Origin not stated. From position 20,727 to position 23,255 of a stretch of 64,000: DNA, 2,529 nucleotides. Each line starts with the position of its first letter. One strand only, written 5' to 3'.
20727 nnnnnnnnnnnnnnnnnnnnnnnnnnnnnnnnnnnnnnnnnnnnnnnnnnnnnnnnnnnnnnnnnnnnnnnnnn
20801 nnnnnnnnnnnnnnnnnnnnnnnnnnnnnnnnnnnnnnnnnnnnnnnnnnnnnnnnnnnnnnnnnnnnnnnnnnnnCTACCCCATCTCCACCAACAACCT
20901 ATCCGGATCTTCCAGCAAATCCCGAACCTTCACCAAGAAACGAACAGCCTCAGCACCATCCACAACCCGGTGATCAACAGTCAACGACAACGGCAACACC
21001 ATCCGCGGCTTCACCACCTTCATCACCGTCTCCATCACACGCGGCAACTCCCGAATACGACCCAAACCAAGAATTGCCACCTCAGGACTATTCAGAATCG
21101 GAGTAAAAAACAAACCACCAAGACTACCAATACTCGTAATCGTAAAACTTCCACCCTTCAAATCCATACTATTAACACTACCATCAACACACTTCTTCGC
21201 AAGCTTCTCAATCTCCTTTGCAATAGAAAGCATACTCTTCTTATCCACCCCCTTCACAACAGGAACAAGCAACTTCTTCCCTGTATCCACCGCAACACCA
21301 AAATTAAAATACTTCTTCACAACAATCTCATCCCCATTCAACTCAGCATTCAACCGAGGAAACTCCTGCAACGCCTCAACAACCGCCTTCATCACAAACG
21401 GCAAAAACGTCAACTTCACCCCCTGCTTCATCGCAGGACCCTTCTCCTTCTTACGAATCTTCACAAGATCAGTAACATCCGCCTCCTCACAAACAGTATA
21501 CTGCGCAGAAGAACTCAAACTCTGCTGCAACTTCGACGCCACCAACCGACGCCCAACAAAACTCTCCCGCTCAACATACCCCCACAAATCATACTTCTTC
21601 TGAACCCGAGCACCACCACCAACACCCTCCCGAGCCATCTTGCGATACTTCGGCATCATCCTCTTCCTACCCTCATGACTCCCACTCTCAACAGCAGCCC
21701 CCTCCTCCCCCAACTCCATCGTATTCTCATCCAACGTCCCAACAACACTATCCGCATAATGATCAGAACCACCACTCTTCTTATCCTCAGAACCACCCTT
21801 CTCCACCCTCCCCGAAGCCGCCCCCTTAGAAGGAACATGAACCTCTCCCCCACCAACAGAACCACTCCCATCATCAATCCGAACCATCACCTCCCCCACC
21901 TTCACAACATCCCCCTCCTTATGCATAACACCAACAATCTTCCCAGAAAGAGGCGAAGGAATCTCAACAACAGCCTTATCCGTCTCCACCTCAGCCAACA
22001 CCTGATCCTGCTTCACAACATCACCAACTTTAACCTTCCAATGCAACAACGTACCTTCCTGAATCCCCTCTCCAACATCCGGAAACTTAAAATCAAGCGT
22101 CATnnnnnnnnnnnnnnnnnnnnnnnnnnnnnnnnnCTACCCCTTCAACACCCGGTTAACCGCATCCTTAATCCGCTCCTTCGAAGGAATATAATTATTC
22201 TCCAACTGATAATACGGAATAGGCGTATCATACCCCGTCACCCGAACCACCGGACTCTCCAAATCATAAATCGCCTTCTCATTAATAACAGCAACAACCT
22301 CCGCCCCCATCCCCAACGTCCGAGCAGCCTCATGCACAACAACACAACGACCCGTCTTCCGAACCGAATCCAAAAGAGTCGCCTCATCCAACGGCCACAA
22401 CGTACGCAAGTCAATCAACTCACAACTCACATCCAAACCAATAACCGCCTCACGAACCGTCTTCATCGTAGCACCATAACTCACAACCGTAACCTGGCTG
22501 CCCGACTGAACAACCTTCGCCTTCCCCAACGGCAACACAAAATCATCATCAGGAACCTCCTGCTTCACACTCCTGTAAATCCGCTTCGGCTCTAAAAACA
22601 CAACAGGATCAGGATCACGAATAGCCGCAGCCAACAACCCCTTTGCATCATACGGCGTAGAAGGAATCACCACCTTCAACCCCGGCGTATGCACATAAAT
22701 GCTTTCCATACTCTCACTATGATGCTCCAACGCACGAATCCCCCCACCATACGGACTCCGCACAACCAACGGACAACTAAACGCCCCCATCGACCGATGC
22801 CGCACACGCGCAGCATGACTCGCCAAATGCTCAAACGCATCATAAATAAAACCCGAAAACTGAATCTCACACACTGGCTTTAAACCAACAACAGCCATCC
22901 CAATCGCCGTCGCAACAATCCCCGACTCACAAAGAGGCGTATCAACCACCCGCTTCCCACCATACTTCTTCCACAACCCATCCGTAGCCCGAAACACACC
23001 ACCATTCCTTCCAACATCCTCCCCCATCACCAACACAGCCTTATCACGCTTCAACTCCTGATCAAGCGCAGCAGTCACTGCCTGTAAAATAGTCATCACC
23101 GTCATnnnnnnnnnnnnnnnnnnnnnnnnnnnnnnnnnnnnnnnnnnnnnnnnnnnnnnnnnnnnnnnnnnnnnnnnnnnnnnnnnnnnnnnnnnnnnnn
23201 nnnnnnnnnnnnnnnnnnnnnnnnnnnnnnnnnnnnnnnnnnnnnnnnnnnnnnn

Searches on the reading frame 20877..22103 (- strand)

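Call 14: search_protein_families(library=pfam, proteins=[window:20877-22103:-], max_evalue=1)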
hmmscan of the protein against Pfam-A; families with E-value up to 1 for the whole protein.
window:20877-22103:- (408 aa): 11 families
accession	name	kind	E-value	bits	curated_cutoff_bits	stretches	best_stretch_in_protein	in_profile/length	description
PF00198.28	2-oxoacid_dh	-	2.4e-75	253.4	23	1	185-404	13-231/232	2-oxoacid dehydrogenases acyltransferase (catalytic domain)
PF00364.28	Biotin_lipoyl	-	3.9e-23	81.5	22.1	1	4-76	2-73/73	Biotin-requiring enzyme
PF13533.13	Biotin_lipoyl_2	-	3.9e-08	33.4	29.8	2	15-39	7-31/32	Biotin-lipoyl like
PF13437.12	HlyD_3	-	6.9e-05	24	22.2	1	48-93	2-45/106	HlyD family secretion protein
PF01597.25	GCV_H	-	0.00019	21.8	22.2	1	24-59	38-74/122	Glycine cleavage H-protein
PF13375.12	RnfC_N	-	0.039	14.4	25.6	1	23-63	45-84/101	RnfC Barrel sandwich hybrid domain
PF16886.11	ATP-synt_ab_Xtn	-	0.049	13.8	25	1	22-81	14-74/88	ATPsynthase alpha/beta subunit barrel-sandwich domain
PF16576.10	HlyD_D23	-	0.079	12.7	30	1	36-79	99-142/214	Barrel-sandwich domain of CusB or HlyD membrane-fusion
PF05896.17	NQRA_N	-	0.086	13.5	25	1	21-61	41-80/94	NqrA N-terminal barrel-sandwich hybrid domain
PF25049.1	OB_HELZ2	-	0.17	12.2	29.3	1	24-63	51-88/90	3'-5' exoribonuclease HELZ2, OB-fold domain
PF07831.19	PYNP_C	-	0.33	11.1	27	0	22-39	36-53/75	Pyrimidine nucleoside phosphorylase C-terminal domain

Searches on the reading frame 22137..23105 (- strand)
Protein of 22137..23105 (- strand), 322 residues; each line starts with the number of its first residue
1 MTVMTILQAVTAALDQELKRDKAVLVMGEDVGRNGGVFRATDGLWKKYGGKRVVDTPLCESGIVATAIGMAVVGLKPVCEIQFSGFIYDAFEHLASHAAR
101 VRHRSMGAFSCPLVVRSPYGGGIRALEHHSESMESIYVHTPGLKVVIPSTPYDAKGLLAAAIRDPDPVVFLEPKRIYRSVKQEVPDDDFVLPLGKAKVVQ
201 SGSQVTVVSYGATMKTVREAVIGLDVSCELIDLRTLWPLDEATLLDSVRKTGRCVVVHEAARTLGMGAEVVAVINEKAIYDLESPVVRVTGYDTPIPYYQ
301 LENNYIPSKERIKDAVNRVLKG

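Call 14: search_protein_families(library=pfam, proteins=[window:22137-23105:-], max_evalue=1)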
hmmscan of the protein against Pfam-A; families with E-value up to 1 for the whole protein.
window:22137-23105:- (322 aa): 2 families
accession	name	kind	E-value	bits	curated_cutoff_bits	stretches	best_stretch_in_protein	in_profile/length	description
PF02779.29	Transket_pyr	-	3.9e-43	147.5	27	1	4-178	3-173/174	Transketolase, pyrimidine binding domain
PF02780.25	Transketolase_C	-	9.1e-34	116.5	25.9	1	194-312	1-124/124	Transketolase, C-terminal domain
